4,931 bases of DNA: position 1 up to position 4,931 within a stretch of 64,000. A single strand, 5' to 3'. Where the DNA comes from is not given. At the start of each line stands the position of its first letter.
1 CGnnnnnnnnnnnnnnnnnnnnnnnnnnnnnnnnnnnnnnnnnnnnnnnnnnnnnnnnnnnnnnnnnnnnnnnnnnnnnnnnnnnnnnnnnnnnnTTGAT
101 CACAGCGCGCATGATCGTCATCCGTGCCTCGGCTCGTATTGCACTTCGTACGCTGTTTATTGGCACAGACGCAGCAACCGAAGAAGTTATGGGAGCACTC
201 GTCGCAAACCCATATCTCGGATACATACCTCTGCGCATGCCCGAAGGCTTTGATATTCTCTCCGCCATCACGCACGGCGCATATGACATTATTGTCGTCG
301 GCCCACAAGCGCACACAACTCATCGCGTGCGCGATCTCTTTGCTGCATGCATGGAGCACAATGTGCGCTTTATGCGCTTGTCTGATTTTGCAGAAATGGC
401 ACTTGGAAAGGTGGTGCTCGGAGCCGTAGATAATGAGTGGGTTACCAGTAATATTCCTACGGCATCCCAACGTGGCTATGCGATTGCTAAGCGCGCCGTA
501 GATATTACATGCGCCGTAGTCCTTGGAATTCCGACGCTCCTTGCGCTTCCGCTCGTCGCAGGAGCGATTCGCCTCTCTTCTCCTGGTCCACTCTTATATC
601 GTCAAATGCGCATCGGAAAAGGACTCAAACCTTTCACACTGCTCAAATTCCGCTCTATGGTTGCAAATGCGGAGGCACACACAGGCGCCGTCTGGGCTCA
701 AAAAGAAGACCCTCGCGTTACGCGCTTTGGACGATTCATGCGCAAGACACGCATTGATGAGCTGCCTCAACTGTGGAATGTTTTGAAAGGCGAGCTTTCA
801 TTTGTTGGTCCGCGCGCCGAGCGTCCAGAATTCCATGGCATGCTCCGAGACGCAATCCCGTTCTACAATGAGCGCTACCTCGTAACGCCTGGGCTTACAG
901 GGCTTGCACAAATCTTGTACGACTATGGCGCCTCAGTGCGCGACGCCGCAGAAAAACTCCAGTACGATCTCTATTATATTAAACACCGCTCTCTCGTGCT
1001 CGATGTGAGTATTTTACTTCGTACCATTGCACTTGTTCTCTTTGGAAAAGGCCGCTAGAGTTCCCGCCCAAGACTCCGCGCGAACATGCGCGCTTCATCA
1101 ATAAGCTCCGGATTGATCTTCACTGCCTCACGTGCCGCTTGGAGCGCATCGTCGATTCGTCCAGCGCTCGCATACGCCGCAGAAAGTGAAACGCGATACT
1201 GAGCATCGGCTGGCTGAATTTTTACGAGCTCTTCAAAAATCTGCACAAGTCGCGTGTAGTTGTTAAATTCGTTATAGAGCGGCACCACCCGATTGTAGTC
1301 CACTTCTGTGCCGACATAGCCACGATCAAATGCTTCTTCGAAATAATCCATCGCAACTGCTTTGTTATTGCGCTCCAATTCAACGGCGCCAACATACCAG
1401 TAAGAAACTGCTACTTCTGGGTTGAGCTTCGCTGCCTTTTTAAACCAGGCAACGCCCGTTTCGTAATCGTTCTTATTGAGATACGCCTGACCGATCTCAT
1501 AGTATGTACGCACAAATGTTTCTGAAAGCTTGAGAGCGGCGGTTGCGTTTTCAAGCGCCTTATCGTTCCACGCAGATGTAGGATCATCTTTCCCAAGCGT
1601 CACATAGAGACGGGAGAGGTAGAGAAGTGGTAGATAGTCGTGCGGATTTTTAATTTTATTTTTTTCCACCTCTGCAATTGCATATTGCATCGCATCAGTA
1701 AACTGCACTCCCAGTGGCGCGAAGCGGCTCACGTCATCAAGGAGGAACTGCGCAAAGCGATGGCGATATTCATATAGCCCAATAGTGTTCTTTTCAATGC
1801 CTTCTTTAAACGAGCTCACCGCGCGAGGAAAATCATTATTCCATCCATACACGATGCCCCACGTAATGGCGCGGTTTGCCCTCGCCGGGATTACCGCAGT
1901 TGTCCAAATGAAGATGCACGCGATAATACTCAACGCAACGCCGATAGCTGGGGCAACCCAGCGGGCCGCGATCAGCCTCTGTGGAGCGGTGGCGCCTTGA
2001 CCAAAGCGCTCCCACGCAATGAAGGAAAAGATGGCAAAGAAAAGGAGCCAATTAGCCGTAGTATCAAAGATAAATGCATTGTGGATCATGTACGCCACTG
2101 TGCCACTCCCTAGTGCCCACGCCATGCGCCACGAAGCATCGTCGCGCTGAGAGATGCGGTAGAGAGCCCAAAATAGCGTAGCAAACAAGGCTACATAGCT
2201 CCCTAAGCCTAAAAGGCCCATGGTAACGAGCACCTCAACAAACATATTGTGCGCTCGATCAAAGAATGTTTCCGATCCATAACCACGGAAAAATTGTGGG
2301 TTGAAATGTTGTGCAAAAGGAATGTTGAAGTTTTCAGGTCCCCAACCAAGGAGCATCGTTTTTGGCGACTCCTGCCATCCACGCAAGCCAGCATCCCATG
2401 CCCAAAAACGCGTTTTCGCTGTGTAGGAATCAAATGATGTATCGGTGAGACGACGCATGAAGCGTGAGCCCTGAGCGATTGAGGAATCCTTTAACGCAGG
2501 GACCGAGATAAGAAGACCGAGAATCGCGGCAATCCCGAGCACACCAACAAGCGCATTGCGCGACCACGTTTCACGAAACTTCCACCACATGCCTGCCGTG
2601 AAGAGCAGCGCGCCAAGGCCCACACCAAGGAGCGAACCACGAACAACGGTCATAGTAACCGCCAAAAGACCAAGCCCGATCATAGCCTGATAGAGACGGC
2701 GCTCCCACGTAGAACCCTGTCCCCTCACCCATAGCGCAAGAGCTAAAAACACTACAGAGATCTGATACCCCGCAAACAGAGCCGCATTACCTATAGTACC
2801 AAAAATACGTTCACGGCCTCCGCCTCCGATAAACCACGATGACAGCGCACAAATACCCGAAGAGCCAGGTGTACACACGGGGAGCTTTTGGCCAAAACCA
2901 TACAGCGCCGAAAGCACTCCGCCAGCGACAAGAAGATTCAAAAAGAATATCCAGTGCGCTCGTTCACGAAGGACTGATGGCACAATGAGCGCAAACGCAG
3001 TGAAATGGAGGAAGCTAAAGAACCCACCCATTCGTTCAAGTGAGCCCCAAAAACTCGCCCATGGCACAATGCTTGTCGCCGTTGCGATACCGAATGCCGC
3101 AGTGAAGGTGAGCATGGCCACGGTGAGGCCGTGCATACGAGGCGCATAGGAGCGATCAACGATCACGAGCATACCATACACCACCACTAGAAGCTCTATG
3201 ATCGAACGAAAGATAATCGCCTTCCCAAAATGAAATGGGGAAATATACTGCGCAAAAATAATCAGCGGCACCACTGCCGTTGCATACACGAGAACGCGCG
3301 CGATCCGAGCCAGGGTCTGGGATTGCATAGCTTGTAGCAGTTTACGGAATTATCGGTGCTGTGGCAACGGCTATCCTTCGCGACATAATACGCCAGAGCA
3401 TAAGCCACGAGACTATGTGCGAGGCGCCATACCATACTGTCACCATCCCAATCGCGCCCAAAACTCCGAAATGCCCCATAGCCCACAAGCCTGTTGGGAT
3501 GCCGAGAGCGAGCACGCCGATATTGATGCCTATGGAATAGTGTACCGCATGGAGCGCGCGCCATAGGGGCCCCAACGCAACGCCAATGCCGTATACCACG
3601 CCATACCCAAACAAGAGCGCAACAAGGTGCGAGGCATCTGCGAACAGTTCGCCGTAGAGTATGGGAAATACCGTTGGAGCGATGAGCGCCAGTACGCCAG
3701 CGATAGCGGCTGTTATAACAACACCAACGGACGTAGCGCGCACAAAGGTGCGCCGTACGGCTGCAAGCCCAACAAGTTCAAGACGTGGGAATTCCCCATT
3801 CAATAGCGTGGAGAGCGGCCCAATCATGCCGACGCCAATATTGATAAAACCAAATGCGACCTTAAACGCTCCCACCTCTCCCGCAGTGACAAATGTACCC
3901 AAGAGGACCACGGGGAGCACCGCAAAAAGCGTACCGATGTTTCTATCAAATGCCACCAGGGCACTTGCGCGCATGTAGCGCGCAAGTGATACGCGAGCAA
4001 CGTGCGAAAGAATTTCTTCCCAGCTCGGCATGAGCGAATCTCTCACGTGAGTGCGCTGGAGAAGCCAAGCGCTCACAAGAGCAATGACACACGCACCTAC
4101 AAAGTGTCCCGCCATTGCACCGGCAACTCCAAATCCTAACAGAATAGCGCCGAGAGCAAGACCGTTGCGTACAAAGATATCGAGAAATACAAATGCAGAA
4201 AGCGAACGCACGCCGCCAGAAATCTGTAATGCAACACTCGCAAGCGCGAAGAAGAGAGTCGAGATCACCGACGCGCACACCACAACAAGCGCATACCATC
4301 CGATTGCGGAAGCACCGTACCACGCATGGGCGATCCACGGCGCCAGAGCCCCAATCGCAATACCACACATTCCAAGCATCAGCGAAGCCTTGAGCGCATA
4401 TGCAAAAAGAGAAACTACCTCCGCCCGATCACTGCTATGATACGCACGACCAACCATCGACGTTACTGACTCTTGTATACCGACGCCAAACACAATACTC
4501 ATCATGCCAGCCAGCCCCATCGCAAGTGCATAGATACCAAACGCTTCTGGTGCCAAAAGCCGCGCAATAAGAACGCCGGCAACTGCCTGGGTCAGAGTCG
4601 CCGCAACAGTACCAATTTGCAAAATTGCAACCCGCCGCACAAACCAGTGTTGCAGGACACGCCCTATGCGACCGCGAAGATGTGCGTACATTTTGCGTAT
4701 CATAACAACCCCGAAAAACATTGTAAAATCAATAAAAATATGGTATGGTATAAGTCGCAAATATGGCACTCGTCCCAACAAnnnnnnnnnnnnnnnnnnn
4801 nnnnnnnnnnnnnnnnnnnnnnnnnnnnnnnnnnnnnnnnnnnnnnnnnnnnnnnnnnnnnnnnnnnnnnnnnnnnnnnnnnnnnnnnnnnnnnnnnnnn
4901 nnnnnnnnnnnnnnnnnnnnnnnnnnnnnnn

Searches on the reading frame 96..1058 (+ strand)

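Call 35: search_protein_families(library=pfam, proteins=[window:96-1058:+], max_evalue=0.001)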
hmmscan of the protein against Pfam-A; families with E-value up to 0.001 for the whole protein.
window:96-1058:+ (320 aa): 1 family
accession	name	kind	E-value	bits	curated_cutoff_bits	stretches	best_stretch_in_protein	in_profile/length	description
PF02397.22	Bac_transf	-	1.6e-61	207.4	27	1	132-315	1-178/179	Bacterial sugar transferase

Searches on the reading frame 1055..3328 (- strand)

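Call 35: search_protein_families(library=pfam, proteins=[window:1055-3328:-], max_evalue=0.001)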
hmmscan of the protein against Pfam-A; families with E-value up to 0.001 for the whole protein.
window:1055-3328:- (757 aa): 11 families
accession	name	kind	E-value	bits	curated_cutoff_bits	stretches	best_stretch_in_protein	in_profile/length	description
PF07719.23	TPR_2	-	4.2e-14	51.9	27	1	607-638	2-33/34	Tetratricopeptide repeat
PF00515.34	TPR_1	-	1e-12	47.7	27.8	1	607-638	2-33/34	Tetratricopeptide repeat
PF04932.20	Wzy_C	-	1.8e-12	47.7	31.7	1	217-378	3-148/149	O-Antigen ligase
PF13181.12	TPR_8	-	1e-10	41.3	25.7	1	607-638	2-33/34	Tetratricopeptide repeat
PF13432.12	TPR_16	-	3.1e-10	40.8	32.7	0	610-666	1-57/65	Tetratricopeptide repeat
PF13428.12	TPR_14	-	4.6e-09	36.5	23.5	0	713-741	5-33/44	Tetratricopeptide repeat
PF13414.12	TPR_11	-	2.1e-07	30.9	26.8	0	613-649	1-37/42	TPR repeat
PF13424.12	TPR_12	-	3.6e-07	30.7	30.1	0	607-668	4-73/77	Tetratricopeptide repeat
PF13431.12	TPR_17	-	1.6e-05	25.2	24.4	0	597-625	4-32/34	Tetratricopeptide repeat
PF13374.12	TPR_10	-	2e-05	24.9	27.5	0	711-738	4-31/42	Tetratricopeptide repeat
PF14559.12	TPR_19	-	4.2e-05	24.2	25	0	696-741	12-57/68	Tetratricopeptide repeat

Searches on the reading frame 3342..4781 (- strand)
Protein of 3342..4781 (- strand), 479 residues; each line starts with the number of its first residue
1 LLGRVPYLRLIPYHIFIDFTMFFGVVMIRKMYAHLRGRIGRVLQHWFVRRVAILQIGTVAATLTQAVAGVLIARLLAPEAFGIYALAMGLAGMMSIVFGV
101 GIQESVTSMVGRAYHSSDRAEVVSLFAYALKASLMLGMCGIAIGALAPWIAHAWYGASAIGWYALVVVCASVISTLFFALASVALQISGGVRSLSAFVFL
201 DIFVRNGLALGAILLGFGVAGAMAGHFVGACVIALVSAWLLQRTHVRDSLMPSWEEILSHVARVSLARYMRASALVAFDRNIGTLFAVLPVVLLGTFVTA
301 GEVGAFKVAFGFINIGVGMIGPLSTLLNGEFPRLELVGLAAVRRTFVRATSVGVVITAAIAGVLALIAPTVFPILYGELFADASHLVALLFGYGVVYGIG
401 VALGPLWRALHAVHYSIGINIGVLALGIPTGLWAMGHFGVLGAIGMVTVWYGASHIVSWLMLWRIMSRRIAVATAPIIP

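Call 35: search_protein_families(library=pfam, proteins=[window:3342-4781:-], max_evalue=0.001)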
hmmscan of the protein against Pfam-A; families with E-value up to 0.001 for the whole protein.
window:3342-4781:- (479 aa): 2 families
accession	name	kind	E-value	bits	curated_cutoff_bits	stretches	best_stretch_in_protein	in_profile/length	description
PF01943.22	Polysacc_synt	-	8e-13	48.9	28.2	1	48-325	2-263/274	Polysaccharide biosynthesis protein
PF13440.11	Polysacc_synt_3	-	1.6e-08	34.6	23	1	72-383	2-291/293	Polysaccharide biosynthesis protein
